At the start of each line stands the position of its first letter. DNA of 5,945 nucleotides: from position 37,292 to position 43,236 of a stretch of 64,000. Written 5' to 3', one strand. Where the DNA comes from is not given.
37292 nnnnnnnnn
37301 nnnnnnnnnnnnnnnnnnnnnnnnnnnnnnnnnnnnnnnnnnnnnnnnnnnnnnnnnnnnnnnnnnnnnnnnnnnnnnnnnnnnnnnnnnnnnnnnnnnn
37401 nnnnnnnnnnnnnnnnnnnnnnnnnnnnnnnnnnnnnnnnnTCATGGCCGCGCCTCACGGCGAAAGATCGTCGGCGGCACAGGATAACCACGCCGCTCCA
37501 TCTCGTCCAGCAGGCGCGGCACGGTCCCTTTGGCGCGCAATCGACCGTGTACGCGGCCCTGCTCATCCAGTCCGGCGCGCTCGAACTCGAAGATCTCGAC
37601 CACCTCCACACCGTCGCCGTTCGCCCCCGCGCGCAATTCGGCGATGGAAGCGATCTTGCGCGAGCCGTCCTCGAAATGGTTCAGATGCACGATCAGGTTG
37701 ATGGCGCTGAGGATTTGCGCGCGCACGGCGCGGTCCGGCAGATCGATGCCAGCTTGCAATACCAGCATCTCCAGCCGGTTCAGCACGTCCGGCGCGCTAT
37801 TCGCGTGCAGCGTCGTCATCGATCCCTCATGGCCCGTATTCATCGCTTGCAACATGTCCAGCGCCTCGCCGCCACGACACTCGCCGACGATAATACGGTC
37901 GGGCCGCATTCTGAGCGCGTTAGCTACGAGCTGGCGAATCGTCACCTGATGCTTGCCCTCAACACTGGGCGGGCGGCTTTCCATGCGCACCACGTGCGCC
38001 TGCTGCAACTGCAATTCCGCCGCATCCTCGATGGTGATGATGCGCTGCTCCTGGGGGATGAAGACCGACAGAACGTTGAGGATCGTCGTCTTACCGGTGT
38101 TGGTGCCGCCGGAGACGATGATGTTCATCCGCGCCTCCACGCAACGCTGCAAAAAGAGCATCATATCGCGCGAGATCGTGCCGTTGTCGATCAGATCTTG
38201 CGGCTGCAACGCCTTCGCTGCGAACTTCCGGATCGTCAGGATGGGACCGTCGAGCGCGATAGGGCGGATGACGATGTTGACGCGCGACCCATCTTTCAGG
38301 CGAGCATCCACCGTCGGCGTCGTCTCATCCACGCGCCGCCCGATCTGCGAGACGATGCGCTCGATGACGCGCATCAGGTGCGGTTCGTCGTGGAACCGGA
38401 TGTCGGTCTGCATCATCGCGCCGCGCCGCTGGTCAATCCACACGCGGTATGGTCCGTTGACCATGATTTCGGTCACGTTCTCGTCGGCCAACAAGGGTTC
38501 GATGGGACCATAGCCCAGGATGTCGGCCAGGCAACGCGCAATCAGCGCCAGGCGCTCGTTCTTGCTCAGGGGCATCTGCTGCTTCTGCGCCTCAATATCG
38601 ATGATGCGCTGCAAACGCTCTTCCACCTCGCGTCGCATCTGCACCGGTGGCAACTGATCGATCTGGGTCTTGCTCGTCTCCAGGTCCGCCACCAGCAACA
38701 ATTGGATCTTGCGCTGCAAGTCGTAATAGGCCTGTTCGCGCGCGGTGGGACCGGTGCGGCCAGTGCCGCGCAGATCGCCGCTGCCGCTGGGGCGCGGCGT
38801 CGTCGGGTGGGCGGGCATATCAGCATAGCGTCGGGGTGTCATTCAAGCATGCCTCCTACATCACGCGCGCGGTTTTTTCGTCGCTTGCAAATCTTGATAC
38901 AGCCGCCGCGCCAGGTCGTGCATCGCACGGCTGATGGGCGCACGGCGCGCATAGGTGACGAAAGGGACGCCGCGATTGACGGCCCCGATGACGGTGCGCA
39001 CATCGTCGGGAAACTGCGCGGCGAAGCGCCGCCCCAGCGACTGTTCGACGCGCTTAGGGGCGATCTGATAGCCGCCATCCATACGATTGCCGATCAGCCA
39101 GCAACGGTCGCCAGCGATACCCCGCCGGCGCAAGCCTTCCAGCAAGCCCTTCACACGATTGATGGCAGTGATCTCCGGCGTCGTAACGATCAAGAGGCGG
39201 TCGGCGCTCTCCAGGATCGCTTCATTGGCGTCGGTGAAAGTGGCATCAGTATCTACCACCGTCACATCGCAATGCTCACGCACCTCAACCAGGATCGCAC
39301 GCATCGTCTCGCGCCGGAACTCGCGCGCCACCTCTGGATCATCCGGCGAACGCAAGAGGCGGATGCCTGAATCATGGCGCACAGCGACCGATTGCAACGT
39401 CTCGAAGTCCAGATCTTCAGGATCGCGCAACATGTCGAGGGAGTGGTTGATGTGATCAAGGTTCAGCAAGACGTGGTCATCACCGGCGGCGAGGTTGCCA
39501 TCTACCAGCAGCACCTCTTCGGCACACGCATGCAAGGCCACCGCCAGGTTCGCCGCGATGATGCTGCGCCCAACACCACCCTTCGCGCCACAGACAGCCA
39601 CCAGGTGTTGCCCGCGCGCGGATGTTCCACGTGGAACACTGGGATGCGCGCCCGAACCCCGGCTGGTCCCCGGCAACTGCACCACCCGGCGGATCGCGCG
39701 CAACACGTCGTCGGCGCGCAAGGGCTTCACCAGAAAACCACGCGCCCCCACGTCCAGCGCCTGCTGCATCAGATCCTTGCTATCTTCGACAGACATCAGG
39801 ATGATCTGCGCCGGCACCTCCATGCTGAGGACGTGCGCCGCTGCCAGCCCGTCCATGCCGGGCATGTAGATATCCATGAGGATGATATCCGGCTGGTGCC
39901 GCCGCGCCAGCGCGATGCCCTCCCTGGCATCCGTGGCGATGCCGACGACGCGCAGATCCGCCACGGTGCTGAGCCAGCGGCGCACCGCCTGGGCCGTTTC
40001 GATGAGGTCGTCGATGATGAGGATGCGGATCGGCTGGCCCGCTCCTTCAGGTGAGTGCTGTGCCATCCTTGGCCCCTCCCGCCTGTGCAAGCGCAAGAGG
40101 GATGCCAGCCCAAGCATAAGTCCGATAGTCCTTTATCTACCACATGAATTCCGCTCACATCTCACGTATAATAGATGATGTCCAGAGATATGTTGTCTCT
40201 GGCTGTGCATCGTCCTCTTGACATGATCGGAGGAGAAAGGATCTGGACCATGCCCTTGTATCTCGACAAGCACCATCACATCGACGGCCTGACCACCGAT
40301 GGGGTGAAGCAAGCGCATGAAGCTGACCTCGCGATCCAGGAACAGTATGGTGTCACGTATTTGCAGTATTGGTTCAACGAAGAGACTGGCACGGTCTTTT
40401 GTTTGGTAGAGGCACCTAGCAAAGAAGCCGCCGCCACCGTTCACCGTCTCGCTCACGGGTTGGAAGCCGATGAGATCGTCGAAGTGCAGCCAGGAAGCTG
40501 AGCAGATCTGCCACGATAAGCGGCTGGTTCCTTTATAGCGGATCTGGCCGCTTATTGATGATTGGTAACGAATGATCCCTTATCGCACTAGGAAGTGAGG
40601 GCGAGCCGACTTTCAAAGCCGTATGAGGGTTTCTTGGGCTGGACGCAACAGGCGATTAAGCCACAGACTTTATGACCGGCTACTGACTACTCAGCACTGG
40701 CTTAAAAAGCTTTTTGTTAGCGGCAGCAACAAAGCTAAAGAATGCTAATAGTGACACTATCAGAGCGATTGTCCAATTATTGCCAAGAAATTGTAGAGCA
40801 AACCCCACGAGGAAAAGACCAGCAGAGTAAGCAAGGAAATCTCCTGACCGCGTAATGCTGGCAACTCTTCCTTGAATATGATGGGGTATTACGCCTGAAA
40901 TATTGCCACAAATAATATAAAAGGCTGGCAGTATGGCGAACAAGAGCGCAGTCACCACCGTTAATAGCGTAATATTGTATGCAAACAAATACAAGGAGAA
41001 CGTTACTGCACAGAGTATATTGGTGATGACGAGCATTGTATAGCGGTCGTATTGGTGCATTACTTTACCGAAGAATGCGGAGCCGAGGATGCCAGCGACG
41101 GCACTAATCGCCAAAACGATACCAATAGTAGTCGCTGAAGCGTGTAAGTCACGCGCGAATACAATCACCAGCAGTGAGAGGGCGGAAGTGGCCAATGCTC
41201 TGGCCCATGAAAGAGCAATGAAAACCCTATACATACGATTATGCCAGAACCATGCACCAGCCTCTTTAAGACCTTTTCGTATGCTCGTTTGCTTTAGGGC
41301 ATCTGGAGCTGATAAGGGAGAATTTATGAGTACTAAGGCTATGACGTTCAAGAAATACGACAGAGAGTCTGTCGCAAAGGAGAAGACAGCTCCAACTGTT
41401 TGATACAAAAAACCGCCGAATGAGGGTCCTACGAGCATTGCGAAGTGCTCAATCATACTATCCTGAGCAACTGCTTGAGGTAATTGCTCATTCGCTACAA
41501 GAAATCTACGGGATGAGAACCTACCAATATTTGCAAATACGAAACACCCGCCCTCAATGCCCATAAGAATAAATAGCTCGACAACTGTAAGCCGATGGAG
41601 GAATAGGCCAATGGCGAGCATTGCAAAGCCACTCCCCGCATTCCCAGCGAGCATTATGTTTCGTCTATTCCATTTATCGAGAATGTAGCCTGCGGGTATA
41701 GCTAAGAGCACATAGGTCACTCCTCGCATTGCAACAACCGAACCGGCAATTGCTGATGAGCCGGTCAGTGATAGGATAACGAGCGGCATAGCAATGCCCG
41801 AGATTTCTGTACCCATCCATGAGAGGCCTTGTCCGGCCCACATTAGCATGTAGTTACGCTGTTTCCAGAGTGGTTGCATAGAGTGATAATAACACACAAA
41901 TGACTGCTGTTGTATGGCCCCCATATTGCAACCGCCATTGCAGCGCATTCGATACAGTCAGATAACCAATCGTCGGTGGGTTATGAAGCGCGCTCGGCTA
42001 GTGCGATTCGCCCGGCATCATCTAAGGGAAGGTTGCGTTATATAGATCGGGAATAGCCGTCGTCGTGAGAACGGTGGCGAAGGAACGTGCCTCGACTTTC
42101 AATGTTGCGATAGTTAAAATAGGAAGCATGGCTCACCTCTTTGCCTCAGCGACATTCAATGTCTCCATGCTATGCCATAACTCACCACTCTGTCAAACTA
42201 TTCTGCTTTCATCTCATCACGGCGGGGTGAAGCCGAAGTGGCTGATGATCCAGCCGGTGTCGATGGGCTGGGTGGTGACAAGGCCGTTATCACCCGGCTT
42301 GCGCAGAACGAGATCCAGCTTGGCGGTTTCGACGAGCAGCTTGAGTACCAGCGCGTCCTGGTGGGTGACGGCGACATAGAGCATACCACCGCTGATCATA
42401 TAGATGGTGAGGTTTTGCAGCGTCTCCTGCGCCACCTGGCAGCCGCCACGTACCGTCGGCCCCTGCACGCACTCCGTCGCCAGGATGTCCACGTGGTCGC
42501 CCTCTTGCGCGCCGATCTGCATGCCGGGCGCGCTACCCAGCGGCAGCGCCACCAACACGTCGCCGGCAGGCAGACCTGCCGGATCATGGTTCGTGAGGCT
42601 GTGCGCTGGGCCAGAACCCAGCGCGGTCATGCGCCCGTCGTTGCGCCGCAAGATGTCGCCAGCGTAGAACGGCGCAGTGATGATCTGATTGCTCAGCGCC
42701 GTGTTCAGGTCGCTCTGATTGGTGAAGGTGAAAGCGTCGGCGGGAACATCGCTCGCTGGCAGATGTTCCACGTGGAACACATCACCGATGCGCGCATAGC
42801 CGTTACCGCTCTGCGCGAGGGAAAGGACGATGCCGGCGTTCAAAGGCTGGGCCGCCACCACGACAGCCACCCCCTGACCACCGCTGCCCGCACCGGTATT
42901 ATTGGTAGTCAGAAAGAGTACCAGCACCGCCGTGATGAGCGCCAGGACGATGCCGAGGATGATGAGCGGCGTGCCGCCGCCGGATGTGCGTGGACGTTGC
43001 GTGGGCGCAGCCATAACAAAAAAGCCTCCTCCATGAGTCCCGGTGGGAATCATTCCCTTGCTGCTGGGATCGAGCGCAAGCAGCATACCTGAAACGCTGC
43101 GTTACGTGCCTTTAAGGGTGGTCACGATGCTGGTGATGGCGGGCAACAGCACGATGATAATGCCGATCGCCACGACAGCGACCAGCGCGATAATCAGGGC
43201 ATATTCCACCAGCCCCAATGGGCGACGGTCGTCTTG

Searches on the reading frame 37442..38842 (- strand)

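Call 10: search_protein_families(library=pfam, proteins=[window:37442-38842:-], max_evalue=0.001)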
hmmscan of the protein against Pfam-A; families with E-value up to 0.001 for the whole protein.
window:37442-38842:- (466 aa): 1 family
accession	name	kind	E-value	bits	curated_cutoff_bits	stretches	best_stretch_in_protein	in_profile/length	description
PF00437.27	T2SSE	-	8.1e-61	206.1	24.9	1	111-386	5-276/370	Type II/IV secretion system protein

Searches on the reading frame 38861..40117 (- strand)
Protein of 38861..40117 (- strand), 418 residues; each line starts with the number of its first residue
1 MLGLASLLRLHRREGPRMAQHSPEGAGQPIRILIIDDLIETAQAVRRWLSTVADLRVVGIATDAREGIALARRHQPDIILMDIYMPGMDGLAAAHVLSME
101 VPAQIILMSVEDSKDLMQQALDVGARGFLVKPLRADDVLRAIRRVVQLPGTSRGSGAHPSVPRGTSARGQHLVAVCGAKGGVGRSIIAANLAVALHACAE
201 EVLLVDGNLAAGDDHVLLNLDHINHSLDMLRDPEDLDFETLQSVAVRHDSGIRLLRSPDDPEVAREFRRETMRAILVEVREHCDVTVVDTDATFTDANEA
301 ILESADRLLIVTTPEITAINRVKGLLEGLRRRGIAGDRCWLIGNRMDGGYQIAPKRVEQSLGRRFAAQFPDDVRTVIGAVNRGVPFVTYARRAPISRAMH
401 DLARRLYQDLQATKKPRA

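Call 10: search_protein_families(library=pfam, proteins=[window:38861-40117:-], max_evalue=0.001)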
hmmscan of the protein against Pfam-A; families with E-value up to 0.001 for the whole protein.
window:38861-40117:- (418 aa): 5 families
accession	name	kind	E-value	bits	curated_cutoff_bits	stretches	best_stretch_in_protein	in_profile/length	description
PF00072.30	Response_reg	-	1.1e-21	77.5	30.2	1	32-142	1-110/111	Response regulator receiver domain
PF10609.15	ParA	-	1.6e-10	41.3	27.1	1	170-323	3-154/246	NUBPL iron-transfer P-loop NTPase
PF13614.12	AAA_31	-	1.1e-08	35.6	27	1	172-327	3-162/177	AAA domain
PF01656.29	CbiA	-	4.6e-06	27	25.4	1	173-209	1-37/125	CobQ/CobB/MinD/ParA nucleotide binding domain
PF06564.18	CBP_BcsQ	-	7.7e-06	26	21.3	1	172-208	3-39/234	Cellulose biosynthesis protein BcsQ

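Call 50: search_protein_families(library=ncbifam, proteins=[window:38861-40117:-], max_evalue=0.01)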
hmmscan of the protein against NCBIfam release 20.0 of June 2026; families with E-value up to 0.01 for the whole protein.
window:38861-40117:- (418 aa): 112 families (the best 25 are shown)
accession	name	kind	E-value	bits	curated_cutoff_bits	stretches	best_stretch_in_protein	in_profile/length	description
NF052445.1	RespRegMctR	equivalog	6.3e-24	84.5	300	1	29-147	1-120/205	two-component system response regulator MctR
TIGR01969.1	minD_arch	subfamily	2.3e-23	82.7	201.75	1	173-408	3-232/251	cell division ATPase MinD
NF007935.0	PRK10651.1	equivalog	1.2e-21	76.8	250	1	28-146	5-124/216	two-component system response regulator NarL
NF009206.0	PRK12555.1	subfamily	3e-20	72.5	342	1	30-181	1-164/340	chemotaxis-specific protein-glutamate methyltransferase CheB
TIGR02875.1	spore_0_A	equivalog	3.3e-20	72.4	200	1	29-147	2-123/262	sporulation transcription factor Spo0A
NF001965.0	PRK00742.1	subfamily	1.8e-19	70.2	293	1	29-133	3-109/357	chemotaxis-specific protein-glutamate methyltransferase CheB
NF007018.1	PRK09483.1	equivalog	7.8e-19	68.2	280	1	30-146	2-119/217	UvrY/SirA/GacA family response regulator transcription factor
TIGR01968.1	minD_bact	equivalog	1.1e-18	67.5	212.9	1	172-407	3-237/261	septum site-determining protein MinD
NF007708.0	PRK10403.1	equivalog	3e-18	66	343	1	28-144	5-122/215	nitrate/nitrite response regulator protein NarP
NF041367.1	CheY_Halo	equivalog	3.7e-16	59.5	200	1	33-146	2-114/114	chemotaxis protein CheY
NF008469.0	PRK11361.1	equivalog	1.2e-14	53.9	714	1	31-150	6-124/461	acetoacetate metabolism transcriptional regulator AtoC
NF008677.0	PRK11697.1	equivalog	2.7e-14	53.1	246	1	30-147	2-117/238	two-component system response regulator BtsR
NF011896.0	PRK15369.1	equivalog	1.5e-13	50.8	242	1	30-146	4-121/211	two component system response regulator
TIGR03371.1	cellulose_yhjQ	equivalog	2.3e-13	50.2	157.85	1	172-406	3-241/246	cellulose biosynthesis protein BcsQ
NF008567.0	PRK11517.1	equivalog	2.7e-13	49.8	353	1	31-144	2-113/223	response regulator transcription factor HprR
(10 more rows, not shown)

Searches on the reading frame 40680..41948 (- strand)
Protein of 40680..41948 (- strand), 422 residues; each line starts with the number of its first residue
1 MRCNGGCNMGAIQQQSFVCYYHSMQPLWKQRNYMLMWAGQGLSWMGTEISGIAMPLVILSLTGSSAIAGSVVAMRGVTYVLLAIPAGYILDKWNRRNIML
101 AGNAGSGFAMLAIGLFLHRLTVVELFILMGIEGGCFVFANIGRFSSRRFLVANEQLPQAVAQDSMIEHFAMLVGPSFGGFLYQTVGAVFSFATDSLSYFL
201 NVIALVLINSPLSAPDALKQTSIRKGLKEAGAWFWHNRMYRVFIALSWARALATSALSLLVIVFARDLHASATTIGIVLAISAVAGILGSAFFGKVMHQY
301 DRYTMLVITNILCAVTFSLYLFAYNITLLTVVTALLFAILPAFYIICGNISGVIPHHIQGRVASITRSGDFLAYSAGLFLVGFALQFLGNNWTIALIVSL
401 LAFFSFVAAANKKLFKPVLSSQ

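Call 10: search_protein_families(library=pfam, proteins=[window:40680-41948:-], max_evalue=0.001)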
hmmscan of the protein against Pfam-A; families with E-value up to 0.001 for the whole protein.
window:40680-41948:- (422 aa): 2 families
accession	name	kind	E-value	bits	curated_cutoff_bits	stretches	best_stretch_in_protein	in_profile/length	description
PF07690.21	MFS_1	-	7.5e-27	94.6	33.4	2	37-257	2-225/347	Major Facilitator Superfamily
PF05977.19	MFS_3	-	9e-22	77.6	27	1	29-404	8-384/524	Transmembrane secretion effector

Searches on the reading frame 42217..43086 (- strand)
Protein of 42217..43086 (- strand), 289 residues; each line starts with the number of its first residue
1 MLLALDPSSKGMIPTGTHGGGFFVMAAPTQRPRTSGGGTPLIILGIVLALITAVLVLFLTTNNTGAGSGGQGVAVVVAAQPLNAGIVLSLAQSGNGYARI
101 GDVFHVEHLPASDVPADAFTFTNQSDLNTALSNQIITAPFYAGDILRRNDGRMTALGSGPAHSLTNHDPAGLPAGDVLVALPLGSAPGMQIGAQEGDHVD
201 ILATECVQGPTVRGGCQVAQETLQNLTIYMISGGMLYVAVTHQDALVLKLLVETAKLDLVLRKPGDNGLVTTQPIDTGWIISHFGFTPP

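Call 3: search_protein_families(library=pfam, proteins=[window:42217-43086:-], max_evalue=1)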
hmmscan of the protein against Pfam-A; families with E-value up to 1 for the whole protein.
window:42217-43086:- (289 aa): 4 families
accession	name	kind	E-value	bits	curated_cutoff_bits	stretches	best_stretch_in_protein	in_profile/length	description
PF16976.10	RcpC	-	0.02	15.2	28.8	1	171-230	6-63/114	Flp pilus assembly protein RcpC/CpaB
PF08666.17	SAF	-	0.032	15.2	21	1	74-148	2-59/63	SAF domain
PF10676.14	gerPA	-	0.096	13.4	27.3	1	93-133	14-56/72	Spore germination protein gerPA/gerPF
PF12555.13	SteA-like_C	-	0.28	11.7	26.4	1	31-56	8-33/52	SteA-like C-terminal domain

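Call 50: search_protein_families(library=ncbifam, proteins=[window:42217-43086:-], max_evalue=0.01)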
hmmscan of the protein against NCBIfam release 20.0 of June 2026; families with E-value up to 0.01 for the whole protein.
window:42217-43086:- (289 aa): 1 family
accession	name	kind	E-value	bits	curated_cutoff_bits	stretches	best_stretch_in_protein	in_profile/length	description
TIGR03177.1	pilus_cpaB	equivalog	7.3e-06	25.4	71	1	43-225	5-163/262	Flp pilus assembly protein CpaB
